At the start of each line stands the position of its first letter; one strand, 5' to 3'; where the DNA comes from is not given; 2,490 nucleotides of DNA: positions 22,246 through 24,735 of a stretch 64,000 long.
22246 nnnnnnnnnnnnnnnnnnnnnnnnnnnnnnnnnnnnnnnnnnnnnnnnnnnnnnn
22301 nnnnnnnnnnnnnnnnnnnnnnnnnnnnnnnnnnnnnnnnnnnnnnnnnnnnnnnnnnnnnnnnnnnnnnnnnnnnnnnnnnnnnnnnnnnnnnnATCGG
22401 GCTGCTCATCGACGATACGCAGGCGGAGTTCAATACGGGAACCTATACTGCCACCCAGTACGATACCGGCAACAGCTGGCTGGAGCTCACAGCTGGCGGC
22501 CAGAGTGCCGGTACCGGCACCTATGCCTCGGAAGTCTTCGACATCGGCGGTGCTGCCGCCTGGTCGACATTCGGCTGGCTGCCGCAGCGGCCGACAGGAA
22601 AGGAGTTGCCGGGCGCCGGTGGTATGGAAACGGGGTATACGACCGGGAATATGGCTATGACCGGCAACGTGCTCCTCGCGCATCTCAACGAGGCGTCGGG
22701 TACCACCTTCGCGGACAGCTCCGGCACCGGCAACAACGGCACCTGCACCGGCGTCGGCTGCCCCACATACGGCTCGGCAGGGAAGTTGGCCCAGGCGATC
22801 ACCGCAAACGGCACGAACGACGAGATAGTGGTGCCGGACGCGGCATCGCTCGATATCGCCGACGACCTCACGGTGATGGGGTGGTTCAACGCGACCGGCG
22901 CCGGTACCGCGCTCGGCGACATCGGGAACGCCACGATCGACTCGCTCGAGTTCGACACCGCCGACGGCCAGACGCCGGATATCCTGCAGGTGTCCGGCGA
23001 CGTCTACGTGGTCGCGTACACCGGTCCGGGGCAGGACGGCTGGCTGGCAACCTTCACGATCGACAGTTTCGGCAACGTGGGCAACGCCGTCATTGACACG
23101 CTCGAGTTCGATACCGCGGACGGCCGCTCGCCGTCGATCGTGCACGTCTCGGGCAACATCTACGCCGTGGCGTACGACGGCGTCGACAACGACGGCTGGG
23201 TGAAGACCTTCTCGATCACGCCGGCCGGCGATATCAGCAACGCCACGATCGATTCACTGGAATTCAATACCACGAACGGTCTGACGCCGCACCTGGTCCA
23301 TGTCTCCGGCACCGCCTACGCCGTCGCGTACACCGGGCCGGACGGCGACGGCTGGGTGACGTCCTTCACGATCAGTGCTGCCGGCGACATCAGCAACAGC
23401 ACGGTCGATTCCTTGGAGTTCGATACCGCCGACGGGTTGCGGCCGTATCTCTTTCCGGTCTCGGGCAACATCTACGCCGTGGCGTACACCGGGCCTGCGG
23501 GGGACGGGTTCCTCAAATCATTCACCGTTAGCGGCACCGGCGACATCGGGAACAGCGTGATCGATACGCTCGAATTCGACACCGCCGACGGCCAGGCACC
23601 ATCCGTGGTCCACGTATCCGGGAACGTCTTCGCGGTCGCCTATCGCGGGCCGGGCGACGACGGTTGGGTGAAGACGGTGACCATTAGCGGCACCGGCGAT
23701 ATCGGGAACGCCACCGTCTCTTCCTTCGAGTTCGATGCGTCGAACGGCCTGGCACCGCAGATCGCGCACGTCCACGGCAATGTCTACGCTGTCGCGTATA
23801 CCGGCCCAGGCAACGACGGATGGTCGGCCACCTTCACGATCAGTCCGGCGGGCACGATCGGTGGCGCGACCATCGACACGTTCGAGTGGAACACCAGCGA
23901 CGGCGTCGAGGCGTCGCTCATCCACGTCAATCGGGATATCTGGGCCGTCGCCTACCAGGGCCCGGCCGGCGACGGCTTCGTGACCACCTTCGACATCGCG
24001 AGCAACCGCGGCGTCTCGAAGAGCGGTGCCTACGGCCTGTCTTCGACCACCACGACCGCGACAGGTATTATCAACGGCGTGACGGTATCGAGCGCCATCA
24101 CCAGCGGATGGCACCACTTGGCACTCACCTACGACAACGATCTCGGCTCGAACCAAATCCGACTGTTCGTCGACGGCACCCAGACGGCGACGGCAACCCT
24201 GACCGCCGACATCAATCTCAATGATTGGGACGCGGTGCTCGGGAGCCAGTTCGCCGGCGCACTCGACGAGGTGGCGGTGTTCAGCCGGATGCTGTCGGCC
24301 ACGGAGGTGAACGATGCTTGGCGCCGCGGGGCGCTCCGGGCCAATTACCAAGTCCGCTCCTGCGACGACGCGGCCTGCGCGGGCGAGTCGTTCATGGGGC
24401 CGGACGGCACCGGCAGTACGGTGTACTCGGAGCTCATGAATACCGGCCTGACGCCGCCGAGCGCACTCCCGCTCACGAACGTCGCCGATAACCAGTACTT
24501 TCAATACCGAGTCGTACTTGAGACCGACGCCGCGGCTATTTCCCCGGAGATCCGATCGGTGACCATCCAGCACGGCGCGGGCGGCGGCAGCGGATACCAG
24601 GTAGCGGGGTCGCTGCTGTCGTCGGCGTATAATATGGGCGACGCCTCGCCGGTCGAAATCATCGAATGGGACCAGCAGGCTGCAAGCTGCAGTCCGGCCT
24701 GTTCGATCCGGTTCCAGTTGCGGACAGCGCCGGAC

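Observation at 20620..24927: Giant prepilin-anchored adhesin with a propeller-like array inserted into a duplicated LamG-like module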

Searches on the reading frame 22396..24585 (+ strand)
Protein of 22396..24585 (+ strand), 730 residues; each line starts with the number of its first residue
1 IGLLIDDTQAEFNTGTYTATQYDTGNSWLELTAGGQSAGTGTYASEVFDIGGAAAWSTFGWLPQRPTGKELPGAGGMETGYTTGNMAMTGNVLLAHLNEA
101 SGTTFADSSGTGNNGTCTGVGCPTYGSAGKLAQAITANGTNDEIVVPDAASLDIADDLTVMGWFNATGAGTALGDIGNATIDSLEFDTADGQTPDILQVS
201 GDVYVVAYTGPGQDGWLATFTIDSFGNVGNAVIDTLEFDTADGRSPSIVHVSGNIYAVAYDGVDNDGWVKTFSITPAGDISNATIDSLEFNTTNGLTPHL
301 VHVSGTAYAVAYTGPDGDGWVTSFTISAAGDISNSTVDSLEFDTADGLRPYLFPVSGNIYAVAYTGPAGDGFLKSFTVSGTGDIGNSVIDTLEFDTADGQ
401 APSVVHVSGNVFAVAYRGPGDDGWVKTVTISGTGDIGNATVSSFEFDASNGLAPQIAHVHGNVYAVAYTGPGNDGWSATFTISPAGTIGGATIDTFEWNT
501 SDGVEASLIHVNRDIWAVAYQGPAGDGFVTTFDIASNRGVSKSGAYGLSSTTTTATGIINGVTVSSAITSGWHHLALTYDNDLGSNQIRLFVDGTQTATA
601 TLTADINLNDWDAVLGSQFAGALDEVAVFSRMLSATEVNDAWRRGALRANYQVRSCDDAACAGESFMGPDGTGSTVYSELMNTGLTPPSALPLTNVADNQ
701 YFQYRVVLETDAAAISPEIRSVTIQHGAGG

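Call 31: find_homologous_proteins(query=window:22396-24585:+, max_evalue=1e-10)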
Query window:22396-24585:+ (730 aa): 667 proteins with E <= 1e-10 among 8000 candidates; the best 120 are listed.
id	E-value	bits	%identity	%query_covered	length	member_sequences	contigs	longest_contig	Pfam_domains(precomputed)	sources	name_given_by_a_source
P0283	2.4e-286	970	38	64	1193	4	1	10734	PF13385.14,PF07790.17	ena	-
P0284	3.5e-268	910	37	65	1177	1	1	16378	PF13385.14,PF07790.17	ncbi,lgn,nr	ncbi:MAG: type IV pilin [Candidatus Thermoplasmatota archaeon]|nr:type IV pilin [Candidatus Thermopl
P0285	4.2e-258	877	40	64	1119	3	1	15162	PF13385.14,PF07790.17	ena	-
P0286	2.5e-250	851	37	64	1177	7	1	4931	PF13385.14,PF07790.17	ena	-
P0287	1.7e-249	848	42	64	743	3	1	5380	PF13385.14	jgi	jgi:concanavalin A-like lectin/glucanase superfamily protein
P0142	4.1e-245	834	33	64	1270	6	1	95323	PF13385.14,PF07790.17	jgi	jgi:hypothetical protein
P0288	1.3e-234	799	42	64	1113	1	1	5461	PF13385.14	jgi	jgi:hypothetical protein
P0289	2.8e-234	798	38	64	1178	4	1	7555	PF13385.14,PF07790.17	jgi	jgi:hypothetical protein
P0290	2.4e-223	762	35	62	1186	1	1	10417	PF13385.14,PF07790.17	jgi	jgi:flagellin-like protein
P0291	1.5e-221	756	31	64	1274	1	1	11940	PF13385.14,PF07790.17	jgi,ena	-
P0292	5.9e-219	747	41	64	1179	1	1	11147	PF13385.14,PF24905.2,PF07790.17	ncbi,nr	ncbi:MAG: LamG-like jellyroll fold domain-containing protein [Candidatus Thermoplasmatota archaeon]|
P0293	3.7e-218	745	35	63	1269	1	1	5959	PF13385.14,PF07790.17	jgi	jgi:hypothetical protein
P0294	3.4e-213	728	41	64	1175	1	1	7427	PF13385.14,PF07790.17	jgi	-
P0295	8.7e-211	720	43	64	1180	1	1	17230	PF13385.14,PF07790.17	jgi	-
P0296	8.8e-209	714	38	64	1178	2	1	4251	PF13385.14,PF07790.17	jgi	jgi:flagellin-like protein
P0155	2.1e-190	653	34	66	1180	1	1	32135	PF13385.14,PF07790.17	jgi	-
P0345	5.2e-148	513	49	51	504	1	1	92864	-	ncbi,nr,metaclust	ncbi:MAG: hypothetical protein A2Z29_06800 [Chloroflexi bacterium RBG_16_56_11]|nr:MAG: hypothetical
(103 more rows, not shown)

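Call 46: predict_structure(alignment_id=A2)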
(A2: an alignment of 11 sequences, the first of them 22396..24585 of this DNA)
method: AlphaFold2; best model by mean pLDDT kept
length: 730 residues; sequences in the alignment: 11
mean_pLDDT: 88.5   pTM: 0.76
mean pLDDT of the five models: 88.5, 83.0, 81.2, 76.4, 76.0
residues with pLDDT >= 90: 455; 70-90: 218; 50-70: 48; < 50: 9
segments of 3 or more residues with pLDDT < 50: 99-102
pLDDT, mean of each block of 10 residues (from residue 1): 88 96 94 95 94 88 80 71 77 68 55 65 58 74 81 90 86 88 95 95 95 96 91 95 95 96 95 97 94 94 95 95 97 96 93 95 95 96 96 94 92 96 97 94 93 92 93 94 92 94 92 91 95 89 88 89 87 92 77 93 80 85 88 90 85 93 90 80 62 87 94 88 76
secondary structure, 60 per line:
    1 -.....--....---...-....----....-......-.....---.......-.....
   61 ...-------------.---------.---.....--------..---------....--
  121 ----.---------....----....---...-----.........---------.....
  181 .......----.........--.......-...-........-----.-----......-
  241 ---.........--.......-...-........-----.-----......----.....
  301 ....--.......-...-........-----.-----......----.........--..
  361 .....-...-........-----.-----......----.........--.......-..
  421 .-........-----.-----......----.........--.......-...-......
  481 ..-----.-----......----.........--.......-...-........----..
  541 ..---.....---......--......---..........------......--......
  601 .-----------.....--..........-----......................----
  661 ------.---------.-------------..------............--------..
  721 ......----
elements in order (helices of 4 or more, strands of 3 or more residues): E2-6 H9-12 E16-18 E20-23 E28-31 H33-38 E40-44 E48-54 E56-63 E91-95 E115-118 E135-138 E143-146 E158-166 E176-187 E192-200 E203-209 E215-222 E234-239 E244-252 E255-261 E267-274 E286-291 E296-304 E307-313 E319-326 E338-343 E348-356 E359-365 E371-378 E390-395 E400-408 E411-417 E423-430 E442-447 E452-460 E463-469 E475-482 E494-499 E504-512 E515-521 E527-534 E539-542 E546-550 E554-559 E562-567 E571-580 E587-592 E595-601 E613-617 E620-629 H635-646 E647-656 E699-710 E719-726

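Call 48: fold_search(model_id=the predicted structure, library=pdb)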
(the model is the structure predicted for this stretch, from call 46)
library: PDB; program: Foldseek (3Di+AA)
matches with E <= 10: 1390; with E <= 0.001: 600
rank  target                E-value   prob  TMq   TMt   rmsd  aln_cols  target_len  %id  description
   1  8q82_A                3.7e-13  1.00  0.38  0.78   4.0       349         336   16  Photorhabdus laumondii lectin PLL4 in complex with alpha-methyl-fucoside (released 2025-03-05)
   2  6rgg_B                6.6e-13  1.00  0.36  0.73   4.3       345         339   17  Photorhabdus laumondii lectin PLL2 in complex with O-methylated PGL-1-derived disaccharide (released 2020-07-01)
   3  6fhx_A                1.3e-12  1.00  0.36  0.71   9.6       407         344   14  Photorhabdus asymbiotica lectin (PHL) in complex with synthetic C-fucoside (released 2019-01-30)
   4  5mxg_A                2.1e-12  1.00  0.36  0.71   5.0       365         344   16  Photorhabdus asymbiotica lectin (PHL) in complex with blood group H trisaccharide (released 2017-08-09)
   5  6flu_A                3.1e-12  1.00  0.37  0.72   5.9       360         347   16  Photorhabdus asymbiotica lectin (PHL) in complex with synthetic C-fucoside (released 2019-02-06)
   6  6rfz                  3.8e-12  1.00  0.36  0.73  10.2       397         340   15  Photorhabdus laumondii lectin PLL2 in complex with D-glucose (released 2020-07-01)
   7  5mxh                  4.4e-12  1.00  0.35  0.70   4.9       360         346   16  Photorhabdus asymbiotica lectin (PHL) in complex with D-galactose (released 2017-08-09)
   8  6rgr                  5.1e-12  1.00  0.37  0.73   4.5       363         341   15  Photorhabdus asymbiotica lectin PHL in complex with L-rhamnose (released 2020-07-01)
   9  6fhy_A                5.7e-12  1.00  0.37  0.73   4.7       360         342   15  Photorhabdus asymbiotica lectin (PHL) in complex with synthetic C-fucoside (released 2019-01-30)
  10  5mxe                  7.6e-12  1.00  0.36  0.71   4.6       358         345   17  Photorhabdus asymbiotica lectin (PHL) in free form (released 2017-08-09)
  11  8q83_A                1.2e-11  1.00  0.38  0.75   6.7       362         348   14  Photorhabdus laumondii lectin PLL5 in complex with alpha-methyl-fucoside (released 2025-03-05)
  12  5mxf                  1.3e-11  1.00  0.36  0.71   5.4       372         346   16  Photorhabdus asymbiotica lectin (PHL) in complex with alpha-methyl fucoside (released 2017-08-09)
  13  6rg2_A                1.5e-11  1.00  0.36  0.72   4.6       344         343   16  Photorhabdus laumondii lectin PLL2 in complex with 3-O-methyl-D-glucose (released 2020-07-01)
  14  6rg2_B                1.6e-11  1.00  0.36  0.71  10.7       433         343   15  Photorhabdus laumondii lectin PLL2 in complex with 3-O-methyl-D-glucose (released 2020-07-01)
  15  8q81                  1.7e-11  1.00  0.36  0.71  10.7       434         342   15  Photorhabdus laumondii lectin PLL3 in complex with alpha-methyl-fucoside (released 2025-03-05)
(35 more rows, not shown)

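Call 72: search_protein_families(library=phrogs, proteins=[P0345], max_evalue=0.01)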
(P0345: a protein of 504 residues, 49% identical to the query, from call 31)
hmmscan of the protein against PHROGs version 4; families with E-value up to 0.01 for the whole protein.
P0345 (504 aa): 4 families
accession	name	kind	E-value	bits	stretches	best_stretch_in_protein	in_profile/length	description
phrog_20422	-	unknown function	0.00034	21.2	0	132-140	11-19/43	-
phrog_26559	-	unknown function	0.0017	19.5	0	446-473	5-32/89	-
phrog_36421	-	unknown function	0.0031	18.6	0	332-364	11-48/60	-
phrog_29693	-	unknown function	0.0068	16.5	0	115-151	256-289/290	-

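Call 91: find_encoding_contigs(protein=P0284, flank=8000, max_places=2)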
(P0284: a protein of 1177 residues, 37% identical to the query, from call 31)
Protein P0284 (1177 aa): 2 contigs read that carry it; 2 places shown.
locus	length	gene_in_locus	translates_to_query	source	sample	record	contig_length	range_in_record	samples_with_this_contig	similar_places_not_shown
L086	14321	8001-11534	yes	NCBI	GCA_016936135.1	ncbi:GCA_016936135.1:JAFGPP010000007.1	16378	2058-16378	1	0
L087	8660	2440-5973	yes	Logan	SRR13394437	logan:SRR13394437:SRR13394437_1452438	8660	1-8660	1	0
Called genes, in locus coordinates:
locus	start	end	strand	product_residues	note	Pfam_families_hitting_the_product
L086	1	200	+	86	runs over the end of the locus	-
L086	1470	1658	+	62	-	-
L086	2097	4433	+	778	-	PF00437:T2SSE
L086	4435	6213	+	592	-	PF23990:PilB3_N (weak), PF00437:T2SSE, PF27713:UCP018868 (faint)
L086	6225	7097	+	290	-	PF00482:T2SSF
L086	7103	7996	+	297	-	PF00482:T2SSF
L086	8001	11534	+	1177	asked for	PF07790:Pilin_N (weak), PF13385:Laminin_G_3 (weak)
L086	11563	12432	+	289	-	-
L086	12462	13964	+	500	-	PF07790:Pilin_N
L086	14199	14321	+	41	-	PF07790:Pilin_N (weak)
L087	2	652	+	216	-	?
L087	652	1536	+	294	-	PF00482:T2SSF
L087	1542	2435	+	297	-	PF00482:T2SSF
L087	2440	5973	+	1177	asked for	PF07790:Pilin_N (weak), PF13385:Laminin_G_3 (weak)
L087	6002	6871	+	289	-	-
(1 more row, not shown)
